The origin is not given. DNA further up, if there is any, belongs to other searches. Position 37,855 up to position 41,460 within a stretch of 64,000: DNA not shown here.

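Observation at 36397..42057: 1886-aa surface lipoprotein with a roughly 1200-aa core built from an unrecognised repeated module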

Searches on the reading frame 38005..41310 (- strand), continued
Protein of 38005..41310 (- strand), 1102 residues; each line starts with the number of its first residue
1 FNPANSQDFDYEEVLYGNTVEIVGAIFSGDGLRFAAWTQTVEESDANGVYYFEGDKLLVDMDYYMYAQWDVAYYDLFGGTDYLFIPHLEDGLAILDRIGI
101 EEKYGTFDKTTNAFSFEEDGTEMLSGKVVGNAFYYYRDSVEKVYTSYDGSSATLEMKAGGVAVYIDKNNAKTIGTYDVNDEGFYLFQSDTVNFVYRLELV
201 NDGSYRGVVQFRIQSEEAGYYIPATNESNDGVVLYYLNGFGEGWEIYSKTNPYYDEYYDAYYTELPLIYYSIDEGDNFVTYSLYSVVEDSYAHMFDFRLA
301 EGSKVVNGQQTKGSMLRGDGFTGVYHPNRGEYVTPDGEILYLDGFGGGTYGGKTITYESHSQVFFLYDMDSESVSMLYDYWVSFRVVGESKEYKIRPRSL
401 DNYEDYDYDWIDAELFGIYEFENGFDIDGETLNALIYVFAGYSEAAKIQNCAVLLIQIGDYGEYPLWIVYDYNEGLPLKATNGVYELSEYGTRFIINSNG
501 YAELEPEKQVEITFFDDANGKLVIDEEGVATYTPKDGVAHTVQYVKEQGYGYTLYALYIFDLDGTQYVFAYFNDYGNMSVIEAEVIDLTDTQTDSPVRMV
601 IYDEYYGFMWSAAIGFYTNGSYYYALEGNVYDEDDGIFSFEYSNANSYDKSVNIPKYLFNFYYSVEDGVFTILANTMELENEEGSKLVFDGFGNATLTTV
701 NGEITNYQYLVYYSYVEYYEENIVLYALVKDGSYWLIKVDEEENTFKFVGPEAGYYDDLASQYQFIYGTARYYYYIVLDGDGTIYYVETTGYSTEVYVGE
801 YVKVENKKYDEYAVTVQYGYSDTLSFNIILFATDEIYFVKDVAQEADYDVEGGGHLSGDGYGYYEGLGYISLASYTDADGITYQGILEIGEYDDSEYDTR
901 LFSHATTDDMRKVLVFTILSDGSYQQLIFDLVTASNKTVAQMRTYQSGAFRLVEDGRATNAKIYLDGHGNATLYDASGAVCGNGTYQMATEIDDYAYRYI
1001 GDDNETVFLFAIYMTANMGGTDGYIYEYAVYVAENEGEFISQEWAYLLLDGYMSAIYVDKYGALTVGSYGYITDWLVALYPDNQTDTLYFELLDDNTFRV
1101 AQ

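Call 66: predict_structure(alignment_id=A3)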
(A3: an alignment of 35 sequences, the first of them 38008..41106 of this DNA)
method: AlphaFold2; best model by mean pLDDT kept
length: 1033 residues; sequences in the alignment: 35
mean_pLDDT: 88.4   pTM: 0.53
mean pLDDT of the five models: 88.4, 88.0, 87.9, 87.8, 87.6
residues with pLDDT >= 90: 611; 70-90: 359; 50-70: 57; < 50: 6
segments of 3 or more residues with pLDDT < 50: 333-335
pLDDT, mean of each block of 10 residues (from residue 1): 85 92 94 94 93 91 92 91 94 95 95 91 94 74 94 92 94 95 90 94 86 92 89 92 94 85 64 92 94 87 78 89 85 62 78 86 88 57 85 90 78 85 86 79 84 88 91 93 87 90 86 93 80 87 92 89 89 72 68 88 84 94 87 93 84 85 88 92 93 86 92 94 88 88 93 88 91 94 95 87 94 95 93 90 95 85 93 94 87 95 96 96 90 93 85 77 92 93 92 91 91 83 93 90
secondary structure, 60 per line:
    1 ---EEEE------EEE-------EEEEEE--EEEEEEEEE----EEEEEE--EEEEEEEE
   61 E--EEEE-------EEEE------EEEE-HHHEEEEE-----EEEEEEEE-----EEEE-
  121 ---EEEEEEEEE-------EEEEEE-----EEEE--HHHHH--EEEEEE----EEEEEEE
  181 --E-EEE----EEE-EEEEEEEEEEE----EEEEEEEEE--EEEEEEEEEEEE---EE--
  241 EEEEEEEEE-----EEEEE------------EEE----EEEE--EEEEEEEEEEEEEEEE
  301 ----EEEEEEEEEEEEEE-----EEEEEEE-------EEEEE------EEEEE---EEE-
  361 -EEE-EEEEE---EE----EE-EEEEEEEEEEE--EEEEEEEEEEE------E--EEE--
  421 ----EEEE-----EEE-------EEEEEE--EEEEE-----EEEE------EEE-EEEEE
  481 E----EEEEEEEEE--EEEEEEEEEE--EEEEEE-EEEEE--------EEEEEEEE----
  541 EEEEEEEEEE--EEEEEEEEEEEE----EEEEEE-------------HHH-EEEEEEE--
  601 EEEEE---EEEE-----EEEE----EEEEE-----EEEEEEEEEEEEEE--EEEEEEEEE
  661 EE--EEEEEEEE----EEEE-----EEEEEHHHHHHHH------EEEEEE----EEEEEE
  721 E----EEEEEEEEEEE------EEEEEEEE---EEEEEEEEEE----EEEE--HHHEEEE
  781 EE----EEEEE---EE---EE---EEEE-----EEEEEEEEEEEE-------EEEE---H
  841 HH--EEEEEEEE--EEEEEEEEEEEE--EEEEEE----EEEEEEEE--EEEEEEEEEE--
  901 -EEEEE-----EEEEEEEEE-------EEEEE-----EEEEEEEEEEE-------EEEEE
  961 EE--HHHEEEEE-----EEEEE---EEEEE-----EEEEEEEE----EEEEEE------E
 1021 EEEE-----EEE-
elements in order (helices of 4 or more, strands of 3 or more residues): E4-7 E14-16 E24-29 E32-40 E45-50 E53-61 E64-67 E75-78 E85-88 E93-97 E103-110 E116-119 E124-132 E140-145 E151-154 H157-161 E164-169 E174-180 E185-187 E192-194 E196-206 E211-219 E222-233 E241-249 E255-259 E272-274 E279-282 E285-300 E305-318 E324-330 E338-342 E349-353 E357-359 E362-364 E366-370 E383-393 E396-406 E416-418 E425-428 E434-436 E444-449 E452-456 E462-465 E472-474 E476-481 E486-494 E497-506 E509-514 E516-520 E529-536 E541-550 E553-564 E569-574 E592-598 E601-605 E609-612 E618-621 E626-630 E636-649 E652-662 E665-672 E677-680 E686-690 H691-698 E705-710 E715-721 E726-736 E743-750 E754-763 E768-771 E777-782 E787-791 E805-808 E814-825 E833-836 E845-852 E855-866 E869-874 E879-886 E889-898 E902-906 E912-920 E928-932 E938-948 E956-962 E968-972 E978-982 E986-990 E996-1003 E1008-1013 E1020-1024 E1030-1032
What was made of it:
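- The D-G-x-G residues fall in the turn between the first two strands of the units (call 66).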

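Call 69: fold_search(model_id=the predicted structure, library=pdb)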
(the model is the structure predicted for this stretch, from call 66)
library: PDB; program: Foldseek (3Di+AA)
matches with E <= 10: 419; with E <= 0.001: 11
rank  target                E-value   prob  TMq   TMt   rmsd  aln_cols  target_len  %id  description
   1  8qh5_B                1.4e-06  0.92  0.08  0.08  35.6      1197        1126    8  CryoEM structure of UVSSA(VHS)-CSA-DDB1-DDA1 (released 2024-08-14)
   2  8fjp_A                1.5e-05  0.47  0.07  0.04  50.3      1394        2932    9  Cryo-EM structure of native mosquito salivary gland surface protein 1 (SGS1) (released 2023-03-01)
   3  9e2g_2B               4.9e-05  0.80  0.08  0.11  30.6       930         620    7  Cryo-EM structure of 48 nm repeat of microtubule doublet from T. brucei flagellum (released 2025-03-12)
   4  8qja_B                5.2e-05  0.38  0.07  0.07  44.0      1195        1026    9  T6SS-linked Rhs repeat protein - Advenella mimigardefordensis VgrG-Rhs core (released 2024-09-25)
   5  6ww7_A                7.4e-05  0.41  0.08  0.08  33.3      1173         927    9  Structure of the human ER membrane protein complex in a lipid nanodisc (released 2020-05-27)
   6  8qja_A                8.4e-05  0.30  0.07  0.07  43.4      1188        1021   11  T6SS-linked Rhs repeat protein - Advenella mimigardefordensis VgrG-Rhs core (released 2024-09-25)
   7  8asv_A                2.3e-04  0.35  0.07  0.06  33.6       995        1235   10  Cryo-EM structure of yeast Elongator complex (released 2022-12-07)
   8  8rox_B                2.4e-04  0.75  0.09  0.11  28.9       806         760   10  Structure of the human DDB1-DDA1-DCAF15 E3 ubiquitin ligase bound to compound furan 12 (released 2024-04-03)
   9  8z9m_B                2.8e-04  0.51  0.08  0.08  30.4       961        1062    9  Cryo-EM structure of dimeric WDR11-FAM91A1 complex (released 2024-08-14)
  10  8j0n_A                5.9e-04  0.30  0.08  0.08  28.4      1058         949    9  cryo-EM structure of human EMC (released 2024-04-03)
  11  6sj7_B                1.0e-03  0.57  0.09  0.11  29.1       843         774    9  Structure of the human DDB1-DDA1-DCAF15 E3 ubiquitin ligase bound to RBM39 and Indisulam (released 2019-12-18)
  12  6qk7_A                1.1e-03  0.54  0.09  0.09  28.1       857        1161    8  Elongator catalytic subcomplex Elp123 lobe (released 2019-07-17)
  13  8eoi_A                1.6e-03  0.33  0.08  0.09  27.8      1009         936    8  Structure of a human EMC:human Cav1.2 channel complex in GDN detergent (released 2023-05-24)
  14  9qpq_D                3.8e-03  0.47  0.09  0.12  25.3       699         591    7  The structure of the COPI leaf bound to GOLPH3 (released 2025-10-22)
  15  7omm_A                5.4e-03  0.15  0.08  0.10  27.7      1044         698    9  Cryo-EM structure of N. gonorhoeae LptDE in complex with ProMacrobodies (MBPs have not been built de novo) (released 2022-05-04)
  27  4igl_D                3.6e-02  0.09  0.07  0.09  36.9       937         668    9  Structure of the RHS-repeat containing BC component of the secreted ABC toxin complex from Yersinia entomophaga (released 2013-08-07)
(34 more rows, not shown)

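Call 74: find_homologous_proteins(query=A2, max_evalue=0.00001)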
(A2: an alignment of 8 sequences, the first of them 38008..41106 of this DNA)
Query A2 (8 sequences) (1033 aa, profile of the alignment): 11 proteins with E <= 0.00001 among 8000 candidates.
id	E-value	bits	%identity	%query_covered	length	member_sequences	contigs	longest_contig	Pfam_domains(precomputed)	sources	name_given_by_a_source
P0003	0.0e+0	1372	57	100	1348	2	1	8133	PF09479.17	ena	-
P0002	0.0e+0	1366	56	100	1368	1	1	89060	PF09479.17,PF18998.7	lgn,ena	-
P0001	0.0e+0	1356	100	100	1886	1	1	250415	PF09479.17,PF13306.13,PF18998.7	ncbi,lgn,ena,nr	ncbi:MAG: InlB B-repeat-containing protein [Clostridiales bacterium]|nr:InlB B-repeat-containing pro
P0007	0.0e+0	1265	29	34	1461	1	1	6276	PF09479.17,PF18998.7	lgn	-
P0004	0.0e+0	1183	41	100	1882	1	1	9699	PF09479.17,PF13306.13,PF18998.7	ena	-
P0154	9.5e-254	864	28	27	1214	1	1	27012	PF09479.17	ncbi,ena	-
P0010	8.0e-220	751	46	100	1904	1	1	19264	PF09479.17,PF13306.13,PF18998.7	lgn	-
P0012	3.5e-146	507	35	100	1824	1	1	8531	PF13306.13,PF18998.7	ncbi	-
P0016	4.6e-109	385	36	29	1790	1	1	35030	PF13306.13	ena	-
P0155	5.8e-109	384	28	99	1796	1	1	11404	PF09479.17,PF13306.13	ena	-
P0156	1.1e-89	320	28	100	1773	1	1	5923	PF13306.13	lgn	-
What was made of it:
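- Tried and rejected: It returned only 11 proteins (call 74).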

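Call 75: list_cluster_members(proteins=[P0001, P0012, P0154])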
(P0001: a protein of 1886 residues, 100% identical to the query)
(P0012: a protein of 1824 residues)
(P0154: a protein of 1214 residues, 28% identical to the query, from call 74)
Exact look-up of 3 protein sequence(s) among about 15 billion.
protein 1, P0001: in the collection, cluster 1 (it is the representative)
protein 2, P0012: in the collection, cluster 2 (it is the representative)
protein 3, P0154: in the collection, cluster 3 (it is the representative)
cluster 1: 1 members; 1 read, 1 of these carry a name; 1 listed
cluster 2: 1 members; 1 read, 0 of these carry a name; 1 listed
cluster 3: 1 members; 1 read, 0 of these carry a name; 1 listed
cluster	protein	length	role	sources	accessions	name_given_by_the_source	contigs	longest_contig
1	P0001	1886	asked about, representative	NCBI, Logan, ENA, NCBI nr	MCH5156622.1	MAG: InlB B-repeat-containing protein [Clostridiales bacterium] | InlB B-repeat-containing protein [Clostridiales bacterium]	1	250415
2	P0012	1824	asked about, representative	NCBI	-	-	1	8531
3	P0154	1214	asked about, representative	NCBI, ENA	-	-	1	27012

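Call 82: fold_search(model_id=the predicted structure, library=viral)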
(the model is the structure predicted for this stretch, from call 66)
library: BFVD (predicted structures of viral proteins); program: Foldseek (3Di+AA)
matches with E <= 10: 392; with E <= 0.001: 6
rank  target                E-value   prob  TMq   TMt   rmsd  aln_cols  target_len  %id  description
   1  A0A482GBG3            2.1e-05  0.60  0.08  0.08  62.4      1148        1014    9  (no name in the UniProt tables at hand)
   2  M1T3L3                4.3e-05  0.35  0.07  0.07  100.6      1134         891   11  Peptidase G2 IMC autoproteolytic cleavage domain-containing protein (Fragment) [Prochlorococcus phage P-SSP10]
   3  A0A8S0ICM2            5.4e-04  0.41  0.08  0.11  26.6       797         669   11  (no name in the UniProt tables at hand)
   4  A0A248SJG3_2          5.6e-04  0.41  0.09  0.09  35.6      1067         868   11  (no name in the UniProt tables at hand)
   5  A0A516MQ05            6.2e-04  0.25  0.09  0.08  42.9      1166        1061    9  (no name in the UniProt tables at hand)
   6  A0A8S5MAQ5            8.4e-04  0.18  0.05  0.07  46.8       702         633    9  Uncharacterized protein [Siphoviridae sp. ctv4j104]
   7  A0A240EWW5            1.6e-03  0.20  0.07  0.09  38.1      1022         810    9  Tail fiber protein [Vibrio phage JSF7]
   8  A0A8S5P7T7            1.9e-03  0.13  0.07  0.08  44.6      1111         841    9  FN3 [Siphoviridae sp. ctmYS12]
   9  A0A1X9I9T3            2.3e-03  0.28  0.10  0.11  24.3      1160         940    8  Tail fiber protein [Staphylococcus phage vB_SscM-1]
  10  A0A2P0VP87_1          2.3e-03  0.16  0.09  0.09  35.5      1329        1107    9  Fibronectin type III domain-containing protein [Tetraselmis virus 1]
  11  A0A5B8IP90            3.5e-03  0.16  0.06  0.07  33.3       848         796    7  Uncharacterized protein [Mimiviridae sp. ChoanoV1]
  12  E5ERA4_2              4.5e-03  0.16  0.10  0.09  44.6      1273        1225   10  (no name in the UniProt tables at hand)
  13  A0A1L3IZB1            4.9e-03  0.66  0.06  0.14  23.0       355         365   11  (no name in the UniProt tables at hand)
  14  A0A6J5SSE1            4.9e-03  0.13  0.07  0.08  35.6      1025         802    8  Uncharacterized protein [uncultured Caudovirales phage]
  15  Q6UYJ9                5.9e-03  0.09  0.07  0.06  35.8      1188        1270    9  Tail fiber protein [Burkholderia phage BcepNazgul]
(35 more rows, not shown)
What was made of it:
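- Closest known: MORN / MORN_2 hairpin repeats. Same: A viral MORN protein gives the highest TM of all searches, 0.21 (call 82).
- BFVD hits include FN3 and tail-fibre proteins (call 82).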
